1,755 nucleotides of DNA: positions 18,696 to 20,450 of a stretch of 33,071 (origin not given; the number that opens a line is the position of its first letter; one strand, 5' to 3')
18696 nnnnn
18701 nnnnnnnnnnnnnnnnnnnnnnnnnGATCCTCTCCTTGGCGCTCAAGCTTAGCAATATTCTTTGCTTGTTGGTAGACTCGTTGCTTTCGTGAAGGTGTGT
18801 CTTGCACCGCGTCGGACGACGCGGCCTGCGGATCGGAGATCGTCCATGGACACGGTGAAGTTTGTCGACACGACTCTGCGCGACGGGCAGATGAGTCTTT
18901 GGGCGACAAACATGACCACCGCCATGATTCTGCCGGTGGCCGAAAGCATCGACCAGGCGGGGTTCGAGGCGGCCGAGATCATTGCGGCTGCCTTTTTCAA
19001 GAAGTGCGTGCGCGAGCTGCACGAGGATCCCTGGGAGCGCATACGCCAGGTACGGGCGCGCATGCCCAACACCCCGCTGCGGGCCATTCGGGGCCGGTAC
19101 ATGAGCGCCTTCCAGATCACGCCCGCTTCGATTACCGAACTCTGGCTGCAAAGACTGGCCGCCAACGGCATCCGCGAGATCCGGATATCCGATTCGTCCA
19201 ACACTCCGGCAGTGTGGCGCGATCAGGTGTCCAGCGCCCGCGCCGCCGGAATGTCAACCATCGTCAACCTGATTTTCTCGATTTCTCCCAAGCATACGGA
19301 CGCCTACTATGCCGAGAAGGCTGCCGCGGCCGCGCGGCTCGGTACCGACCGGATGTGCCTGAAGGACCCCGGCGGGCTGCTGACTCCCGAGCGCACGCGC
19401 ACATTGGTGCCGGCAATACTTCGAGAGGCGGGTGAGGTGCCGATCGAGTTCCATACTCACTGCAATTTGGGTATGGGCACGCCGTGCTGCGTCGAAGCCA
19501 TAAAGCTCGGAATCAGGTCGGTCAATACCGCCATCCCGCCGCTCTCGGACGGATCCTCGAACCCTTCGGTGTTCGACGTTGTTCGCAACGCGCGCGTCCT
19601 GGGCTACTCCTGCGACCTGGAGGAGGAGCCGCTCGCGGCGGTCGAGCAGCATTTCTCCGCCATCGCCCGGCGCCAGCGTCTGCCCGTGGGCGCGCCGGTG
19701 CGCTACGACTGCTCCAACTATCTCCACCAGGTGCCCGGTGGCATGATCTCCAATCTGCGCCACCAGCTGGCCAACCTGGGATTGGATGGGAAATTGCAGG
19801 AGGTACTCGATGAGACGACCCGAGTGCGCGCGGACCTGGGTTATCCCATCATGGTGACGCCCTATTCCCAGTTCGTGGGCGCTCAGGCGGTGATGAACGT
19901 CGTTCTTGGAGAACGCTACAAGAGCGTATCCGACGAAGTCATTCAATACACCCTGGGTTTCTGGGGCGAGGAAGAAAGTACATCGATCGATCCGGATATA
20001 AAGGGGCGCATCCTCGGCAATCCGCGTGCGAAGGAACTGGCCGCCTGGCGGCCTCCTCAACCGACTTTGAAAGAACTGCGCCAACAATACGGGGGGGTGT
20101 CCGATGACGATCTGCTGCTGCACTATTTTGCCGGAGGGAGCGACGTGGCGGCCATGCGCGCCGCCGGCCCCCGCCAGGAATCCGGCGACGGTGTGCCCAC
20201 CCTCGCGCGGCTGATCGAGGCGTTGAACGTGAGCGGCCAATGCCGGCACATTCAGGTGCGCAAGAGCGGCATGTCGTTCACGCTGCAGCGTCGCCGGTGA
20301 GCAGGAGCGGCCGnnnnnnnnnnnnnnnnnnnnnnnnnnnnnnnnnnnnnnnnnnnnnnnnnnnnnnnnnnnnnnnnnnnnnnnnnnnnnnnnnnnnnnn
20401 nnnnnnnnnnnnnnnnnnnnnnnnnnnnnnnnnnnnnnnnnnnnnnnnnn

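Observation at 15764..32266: Candidate undescribed catabolic module: Ltp2-like aldolase-DUF35-CoA-transferase operon divergent from a biotin-less carboxyltransferase and an acetone-carboxylase-like HyuA/HyuB-gamma enzyme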

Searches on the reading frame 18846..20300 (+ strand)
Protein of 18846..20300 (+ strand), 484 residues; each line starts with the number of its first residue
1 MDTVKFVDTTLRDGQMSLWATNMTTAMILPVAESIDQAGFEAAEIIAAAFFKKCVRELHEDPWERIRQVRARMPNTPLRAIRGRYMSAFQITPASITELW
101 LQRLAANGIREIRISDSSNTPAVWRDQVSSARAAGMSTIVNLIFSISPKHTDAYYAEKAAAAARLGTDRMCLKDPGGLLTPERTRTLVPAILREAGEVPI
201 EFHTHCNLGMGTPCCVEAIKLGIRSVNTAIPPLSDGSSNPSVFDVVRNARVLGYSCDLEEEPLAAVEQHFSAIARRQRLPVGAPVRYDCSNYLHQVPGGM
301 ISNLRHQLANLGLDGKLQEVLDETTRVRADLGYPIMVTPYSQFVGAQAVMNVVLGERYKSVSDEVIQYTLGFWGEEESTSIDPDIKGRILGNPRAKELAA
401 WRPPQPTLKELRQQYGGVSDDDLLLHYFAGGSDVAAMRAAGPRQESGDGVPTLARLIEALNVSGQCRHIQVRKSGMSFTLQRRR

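Call 4: search_protein_families(library=pfam, proteins=[window:18846-20300:+], max_evalue=0.01)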
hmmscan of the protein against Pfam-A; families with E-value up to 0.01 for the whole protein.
window:18846-20300:+ (484 aa): 2 families
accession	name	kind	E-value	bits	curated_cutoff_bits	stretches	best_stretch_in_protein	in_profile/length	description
PF02436.23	PYC_OADA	-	1.3e-27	97.3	27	1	292-415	2-138/201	Conserved carboxylase domain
PF00682.25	HMGL-like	-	5.6e-16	59.2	29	1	4-267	2-257/260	HMGL-like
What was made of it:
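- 18846..20300 (+): Divergent 5S/OadA/PycB-type carboxyltransferase without a biotinyl domain (CT5S). HMGL-like + PYC_OADA (call 4).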

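Call 8: search_protein_families(library=ncbifam, proteins=[window:18846-20300:+], max_evalue=0.00001)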
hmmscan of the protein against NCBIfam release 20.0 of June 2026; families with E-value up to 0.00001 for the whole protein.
window:18846-20300:+ (484 aa): 20 families
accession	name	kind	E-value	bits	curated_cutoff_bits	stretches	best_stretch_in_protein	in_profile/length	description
NF006761.0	PRK09282.1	domain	3.5e-103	346.1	402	1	2-414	2-413/591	pyruvate carboxylase subunit B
TIGR01108.1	oadA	equivalog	3.3e-93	313.1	756.5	1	7-413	2-405/582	sodium-extruding oxaloacetate decarboxylase subunit alpha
NF008985.0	PRK12331.1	equivalog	3.5e-93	312.9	718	1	1-414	1-416/465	oxaloacetate decarboxylase subunit alpha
NF010644.0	PRK14041.1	equivalog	7e-90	301.9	734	1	4-425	3-425/467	pyruvate carboxylase subunit B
NF010643.0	PRK14040.1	subfamily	1.5e-72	244.9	892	1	3-392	6-394/595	oxaloacetate decarboxylase subunit alpha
NF008984.0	PRK12330.1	equivalog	9.3e-70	235.8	827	1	4-378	6-381/500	methylmalonyl-CoA carboxytransferase subunit 5S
NF009231.0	PRK12581.1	equivalog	2.5e-68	230.7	954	1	4-389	13-400/468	oxaloacetate decarboxylase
NF010645.0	PRK14042.1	equivalog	5.7e-65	220.2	1182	1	6-418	6-414/596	pyruvate carboxylase subunit B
NF009554.0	PRK12999.1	equivalog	4.5e-51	173.8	965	1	3-361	533-899/1147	pyruvate carboxylase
TIGR01235.1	pyruv_carbox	equivalog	1.9e-42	144.9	1114.45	1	4-352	531-887/1143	pyruvate carboxylase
NF006049.0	PRK08195.1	subfamily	1.9e-17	63.3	229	1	3-254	7-250/344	4-hyroxy-2-oxovalerate/4-hydroxy-2-oxopentanoic acid aldolase,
TIGR03217.1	4OH_2_O_val_ald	equivalog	9.6e-16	57.9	286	1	4-258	3-249/334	4-hydroxy-2-oxovalerate aldolase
TIGR02660.1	nifV_homocitr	equivalog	1.1e-14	54.5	462.9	1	4-276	2-265/365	homocitrate synthase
TIGR02090.1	LEU1_arch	subfamily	4e-10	39.4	484.75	1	160-268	148-256/363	isopropylmalate/citramalate/homocitrate synthases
NF002085.0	PRK00915.1-2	subfamily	4.6e-10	38.9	517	1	154-246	155-246/504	2-isopropylmalate synthase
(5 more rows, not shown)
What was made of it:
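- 18846..20300 (+): It is below all NCBIfam cut-offs (call 8).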

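Call 40: find_homologous_proteins(query=window:18846-20300:+, max_evalue=1e-30)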
Query window:18846-20300:+ (484 aa): 7264 proteins with E <= 1e-30 among 8000 candidates; the best 120 are listed.
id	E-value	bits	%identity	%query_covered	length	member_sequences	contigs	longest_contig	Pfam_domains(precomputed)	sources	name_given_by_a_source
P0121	0.0e+0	1095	100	100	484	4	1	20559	PF00682.26,PF02436.24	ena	-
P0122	3.5e-231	786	72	100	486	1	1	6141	PF00682.26,PF02436.24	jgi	jgi:oxaloacetate decarboxylase alpha subunit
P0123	3.7e-217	740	66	100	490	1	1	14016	PF00682.26,PF02436.24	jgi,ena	-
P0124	2.0e-216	737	68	100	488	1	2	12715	PF00682.26,PF02436.24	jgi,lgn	-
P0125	2.8e-216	737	66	100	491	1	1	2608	PF00682.26,PF02436.24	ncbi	-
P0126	4.2e-216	736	68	100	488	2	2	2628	PF00682.26,PF02436.24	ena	-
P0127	6.4e-216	736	68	100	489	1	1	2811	PF00682.26,PF02436.24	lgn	-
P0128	2.1e-215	734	66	100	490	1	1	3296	PF00682.26,PF02436.24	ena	-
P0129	1.1e-214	732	67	100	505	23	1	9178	PF00682.26,PF02436.24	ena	-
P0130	5.3e-214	729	67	99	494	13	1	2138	PF00682.26,PF02436.24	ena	-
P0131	8.7e-214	729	66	100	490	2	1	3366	PF00682.26,PF02436.24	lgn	-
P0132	2.2e-213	727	65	100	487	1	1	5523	PF00682.26,PF02436.24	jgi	jgi:oxaloacetate decarboxylase alpha subunit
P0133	3.3e-213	727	66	100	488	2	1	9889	PF00682.26,PF02436.24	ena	-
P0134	1.6e-212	724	66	100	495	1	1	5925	PF00682.26,PF02436.24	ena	-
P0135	2.7e-212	724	65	100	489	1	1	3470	PF00682.26,PF02436.24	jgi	jgi:oxaloacetate decarboxylase alpha subunit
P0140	1.4e-208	711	66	99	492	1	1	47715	PF00682.26,PF02436.24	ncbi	-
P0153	6.3e-205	699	65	100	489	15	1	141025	PF00682.26,PF02436.24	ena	-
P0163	1.8e-203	695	64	100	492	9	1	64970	PF00682.26,PF02436.24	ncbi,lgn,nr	ncbi:MAG: biotin carboxyl carrier protein [Betaproteobacteria bacterium]|nr:biotin carboxyl carrier 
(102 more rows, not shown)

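Call 41: find_encoding_contigs(protein=P0123, flank=8000, max_places=1)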
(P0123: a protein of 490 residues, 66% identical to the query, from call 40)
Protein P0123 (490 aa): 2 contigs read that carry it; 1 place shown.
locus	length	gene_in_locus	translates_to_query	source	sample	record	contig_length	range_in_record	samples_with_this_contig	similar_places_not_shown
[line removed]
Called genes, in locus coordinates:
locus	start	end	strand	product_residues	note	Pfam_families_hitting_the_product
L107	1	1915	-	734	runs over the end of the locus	PF02538:Hydantoinase_B, PF08882:Acetone_carb_G (weak)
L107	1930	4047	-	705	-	PF05378:Hydant_A_N, PF01968:Hydantoinase_A, PF19278:Hydant_A_C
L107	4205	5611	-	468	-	PF00890:FAD_binding_2, PF01266:DAO, PF01946:Thi4 (weak), PF03486:HI0933_like, PF07992:Pyr_redox_2 (faint), PF12831:FAD_oxidored, PF13450:NAD_binding_8 (weak), PF13738:Pyr_redox_3 (faint)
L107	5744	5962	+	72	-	-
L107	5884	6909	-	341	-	PF02737:3HCDH_N, PF00725:3HCDH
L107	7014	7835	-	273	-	PF23441:SDR (faint), PF00106:adh_short, PF01370:Epimerase, PF08659:KR, PF13561:adh_short_C2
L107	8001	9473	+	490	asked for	PF00682:HMGL-like, PF02436:PYC_OADA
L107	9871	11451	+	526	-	PF00501:AMP-binding, PF13193:AMP-binding_C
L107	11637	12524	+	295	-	PF00941:FAD_binding_5, PF03450:CO_deh_flav_C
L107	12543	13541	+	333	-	?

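Call 42: find_encoding_contigs(protein=P0163, flank=8000, max_places=1)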
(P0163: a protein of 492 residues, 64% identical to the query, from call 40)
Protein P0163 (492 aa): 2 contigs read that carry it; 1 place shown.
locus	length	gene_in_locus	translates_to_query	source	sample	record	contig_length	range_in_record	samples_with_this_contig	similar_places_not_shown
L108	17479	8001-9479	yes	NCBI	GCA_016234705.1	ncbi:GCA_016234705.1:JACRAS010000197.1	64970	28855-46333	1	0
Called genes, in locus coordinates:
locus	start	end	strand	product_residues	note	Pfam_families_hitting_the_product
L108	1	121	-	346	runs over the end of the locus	PF01075:Glyco_transf_9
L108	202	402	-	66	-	PF10276:zf-CHCC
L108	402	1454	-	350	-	PF01063:Aminotran_4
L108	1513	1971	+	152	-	-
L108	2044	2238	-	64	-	-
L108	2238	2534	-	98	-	PF21983:NikA-like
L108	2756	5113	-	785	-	PF01590:GAF, PF13185:GAF_2, PF01590:GAF, PF13185:GAF_2, PF13492:GAF_3, PF00989:PAS, PF08448:PAS_4, PF00211:Guanylate_cyc, +1 more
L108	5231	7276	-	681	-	PF13231:PMT_2, PF24878:YkcB_C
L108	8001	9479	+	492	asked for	PF00682:HMGL-like, PF02436:PYC_OADA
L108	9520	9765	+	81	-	-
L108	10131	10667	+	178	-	PF07883:Cupin_2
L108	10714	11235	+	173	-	PF07883:Cupin_2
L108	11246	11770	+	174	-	PF07883:Cupin_2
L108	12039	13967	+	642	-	PF06808:DctM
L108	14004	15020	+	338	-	PF16868:NMT1_3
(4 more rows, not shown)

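Call 43: find_encoding_contigs(protein=P0153, flank=8000, max_places=1)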
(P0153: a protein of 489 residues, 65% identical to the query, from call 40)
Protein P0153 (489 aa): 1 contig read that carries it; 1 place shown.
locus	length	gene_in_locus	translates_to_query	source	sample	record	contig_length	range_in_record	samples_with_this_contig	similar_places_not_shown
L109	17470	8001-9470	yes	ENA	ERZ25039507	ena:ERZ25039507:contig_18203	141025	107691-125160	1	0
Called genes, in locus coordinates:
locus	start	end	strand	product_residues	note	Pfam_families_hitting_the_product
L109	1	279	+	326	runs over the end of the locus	PF03972:MmgE_PrpD_N, PF19305:MmgE_PrpD_C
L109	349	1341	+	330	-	PF03401:TctC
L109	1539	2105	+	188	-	PF20695:UbiD_N (weak), PF01977:UbiD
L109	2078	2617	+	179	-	PF01977:UbiD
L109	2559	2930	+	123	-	PF20696:UbiD_C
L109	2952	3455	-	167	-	PF02786:CPSase_L_D2, PF02785:Biotin_carb_C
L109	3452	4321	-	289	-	PF00289:Biotin_carb_N, PF02786:CPSase_L_D2, PF02222:ATP-grasp, PF07478:Dala_Dala_lig_C (weak)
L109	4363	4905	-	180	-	PF00364:Biotin_lipoyl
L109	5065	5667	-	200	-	PF01144:CoA_trans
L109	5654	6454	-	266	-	PF01144:CoA_trans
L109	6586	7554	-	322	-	PF03401:TctC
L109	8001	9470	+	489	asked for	PF00682:HMGL-like, PF02436:PYC_OADA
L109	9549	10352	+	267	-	PF00285:Citrate_synt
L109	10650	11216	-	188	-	PF13358:DDE_3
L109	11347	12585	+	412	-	PF07592:DDE_Tnp_ISAZ013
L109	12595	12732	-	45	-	-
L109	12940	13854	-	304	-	PF05940:NnrS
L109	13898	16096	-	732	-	PF00069:Pkinase, PF01636:APH (faint), PF07714:PK_Tyr_Ser-Thr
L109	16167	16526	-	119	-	PF14539:DUF4442 (weak), PF13622:4HBT_3, PF03061:4HBT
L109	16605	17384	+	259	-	PF00106:adh_short, PF08659:KR (weak), PF13561:adh_short_C2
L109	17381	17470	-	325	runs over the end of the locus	PF02776:TPP_enzyme_N (weak), PF00205:TPP_enzyme_M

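Call 44: find_encoding_contigs(protein=P0122, flank=8000, max_places=1)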
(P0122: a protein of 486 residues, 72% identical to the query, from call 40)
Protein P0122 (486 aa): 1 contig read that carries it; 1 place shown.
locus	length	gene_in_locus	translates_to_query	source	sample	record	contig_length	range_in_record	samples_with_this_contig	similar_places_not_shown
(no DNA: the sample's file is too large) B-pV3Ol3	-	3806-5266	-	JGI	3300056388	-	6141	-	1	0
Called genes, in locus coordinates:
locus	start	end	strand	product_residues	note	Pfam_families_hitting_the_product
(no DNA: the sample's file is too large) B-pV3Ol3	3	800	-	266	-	?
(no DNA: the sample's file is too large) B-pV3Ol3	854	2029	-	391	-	PF02515:CoA_transf_3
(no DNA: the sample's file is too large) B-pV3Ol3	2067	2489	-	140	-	PF12172:zf-ChsH2, PF01796:OB_ChsH2_C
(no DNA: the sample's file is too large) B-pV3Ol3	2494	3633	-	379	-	PF22691:Thiolase_C_1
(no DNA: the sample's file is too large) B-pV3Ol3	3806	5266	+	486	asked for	PF00682:HMGL-like, PF02436:PYC_OADA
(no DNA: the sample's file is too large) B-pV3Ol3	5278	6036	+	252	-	PF00106:adh_short, PF01370:Epimerase, PF08659:KR, PF23441:SDR (faint), PF13561:adh_short_C2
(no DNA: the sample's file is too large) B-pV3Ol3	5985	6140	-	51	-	?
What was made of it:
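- The P0122 contig (CT5S 72%) repeats CaiB<-DUF35<-aldolase | CT5S->SDR (call 44).
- Tried and rejected: The cut 266-aa gene in the P0122 contig could not be read because no DNA is held (call 44).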

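Call 45: find_encoding_contigs(protein=P0124, flank=8000, max_places=2)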
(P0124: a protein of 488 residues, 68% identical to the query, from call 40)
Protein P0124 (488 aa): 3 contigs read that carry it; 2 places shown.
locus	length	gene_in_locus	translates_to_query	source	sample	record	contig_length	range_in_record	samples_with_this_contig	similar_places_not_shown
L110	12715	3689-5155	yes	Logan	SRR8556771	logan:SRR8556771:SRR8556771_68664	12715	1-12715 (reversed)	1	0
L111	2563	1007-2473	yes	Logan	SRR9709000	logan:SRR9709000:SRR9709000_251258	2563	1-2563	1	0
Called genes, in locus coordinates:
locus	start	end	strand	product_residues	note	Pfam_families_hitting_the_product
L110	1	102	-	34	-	?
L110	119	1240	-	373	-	PF02515:CoA_transf_3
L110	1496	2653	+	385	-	PF22691:Thiolase_C_1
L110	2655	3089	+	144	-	PF12172:zf-ChsH2 (weak), PF01796:OB_ChsH2_C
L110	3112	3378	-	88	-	PF03401:TctC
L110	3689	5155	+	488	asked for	PF00682:HMGL-like, PF02436:PYC_OADA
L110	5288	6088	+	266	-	PF00285:Citrate_synt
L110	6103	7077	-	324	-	PF02653:BPD_transp_2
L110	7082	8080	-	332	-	PF02653:BPD_transp_2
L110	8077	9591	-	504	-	PF00005:ABC_tran, PF13304:AAA_21 (faint), PF00005:ABC_tran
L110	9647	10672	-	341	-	PF00532:Peripla_BP_1, PF13377:Peripla_BP_3 (faint), PF13407:Peripla_BP_4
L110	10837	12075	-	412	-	PF01321:Creatinase_N (weak), PF00557:Peptidase_M24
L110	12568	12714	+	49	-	?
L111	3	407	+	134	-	?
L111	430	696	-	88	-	PF03401:TctC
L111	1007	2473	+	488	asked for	PF00682:HMGL-like, PF02436:PYC_OADA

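Call 59: search_protein_families(library=pfam, proteins=[L107:5884-6909:-], max_evalue=0.0001)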
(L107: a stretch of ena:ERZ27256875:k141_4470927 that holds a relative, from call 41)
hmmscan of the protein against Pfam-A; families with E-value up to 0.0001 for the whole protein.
L107:5884-6909:- (341 aa): 2 families
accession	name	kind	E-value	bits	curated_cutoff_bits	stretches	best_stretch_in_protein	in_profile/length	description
PF02737.24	3HCDH_N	-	2.6e-56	190.8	22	1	6-185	1-179/180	3-hydroxyacyl-CoA dehydrogenase, NAD binding domain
PF00725.27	3HCDH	-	8.7e-19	68.3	22.1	1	188-288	1-97/97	3-hydroxyacyl-CoA dehydrogenase, C-terminal domain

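Call 60: search_dna_similar(query=window:18846-20300:+, collection=plasmids, mode=protein, max_evalue=1e-80, max_rows=30)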
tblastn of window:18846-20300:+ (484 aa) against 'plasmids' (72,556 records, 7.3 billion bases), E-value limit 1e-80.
Records with a match: 14; places in all: 14; records where one place covers at least 80% of the query: 14.
Best place of each record, by identity: <60% 14.
By first word of the organism name: Novosphingobium 3; Rhodococcus 3; Caballeronia 2; Sulfitobacter 1; Rhizobium 1; Pseudomonas 1; Arthrobacter 1; Cnuibacter 1; Burkholderia 1.
By predicted mobility (MOB-suite, as given by PLSDB): mobilizable 6; non-mobilizable 4; conjugative 4.
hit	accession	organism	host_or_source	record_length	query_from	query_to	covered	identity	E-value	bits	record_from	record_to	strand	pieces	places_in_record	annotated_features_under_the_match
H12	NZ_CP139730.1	Sulfitobacter faviae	Bacterial Culture,hydrothermal vent ...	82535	2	482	99%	44.5%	3e-123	403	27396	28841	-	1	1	hypothetical protein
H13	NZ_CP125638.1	Rhizobium leguminosarum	Phaseolus vulgaris,Pure culture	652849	1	482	100%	40.3%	2e-90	308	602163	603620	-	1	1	hypothetical protein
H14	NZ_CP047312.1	Pseudomonas putida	whole organism,soil sample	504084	1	481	99%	39.6%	2e-86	297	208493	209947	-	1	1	biotin carboxyl carrier protein | biotin carboxylase N-terminal domain-containing protein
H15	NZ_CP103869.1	Novosphingobium humi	pure culture,soil biofilm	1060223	1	481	99%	39.4%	6e-86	295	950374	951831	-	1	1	none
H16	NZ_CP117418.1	Novosphingobium humi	Single cell,Soil from military shooting ...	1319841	1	481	99%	39.2%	6e-85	292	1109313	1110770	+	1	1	none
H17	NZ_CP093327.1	Arthrobacter sulfonylureivorans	whole organism,grassland soil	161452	4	466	96%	40.3%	3e-97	328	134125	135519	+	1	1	pyruvate carboxylase subunit B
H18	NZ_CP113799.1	Rhodococcus pyridinivorans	sediment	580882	3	481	99%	38.8%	1e-96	326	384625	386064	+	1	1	carboxyltransferase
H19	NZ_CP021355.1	Rhodococcus oxybenzonivorans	river sediment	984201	4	481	99%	38.7%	2e-95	323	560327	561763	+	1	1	carboxyltransferase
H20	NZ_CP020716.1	Cnuibacter physcomitrellae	Physcomitrium patens,single cell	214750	4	464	95%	39.7%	7e-95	321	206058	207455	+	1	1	pyruvate carboxylase subunit B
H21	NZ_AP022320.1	Burkholderia sp. THE68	Togo hemipterus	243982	4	437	90%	42.0%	7e-102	342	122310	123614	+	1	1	pyruvate carboxylase subunit B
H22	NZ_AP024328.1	Caballeronia sp. NK8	-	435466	4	437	90%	42.0%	8e-102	342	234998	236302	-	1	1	pyruvate carboxylase subunit B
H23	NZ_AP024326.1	Caballeronia sp. NK8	-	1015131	4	437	90%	42.0%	8e-102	342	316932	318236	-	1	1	record has no annotation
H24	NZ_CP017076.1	Novosphingobium resinovorum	single cell,soil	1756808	1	482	100%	37.6%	2e-87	300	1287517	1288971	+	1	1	none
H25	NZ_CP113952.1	Rhodococcus sp. JS3073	culture,soil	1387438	4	482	99%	37.1%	2e-82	285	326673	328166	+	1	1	record has no annotation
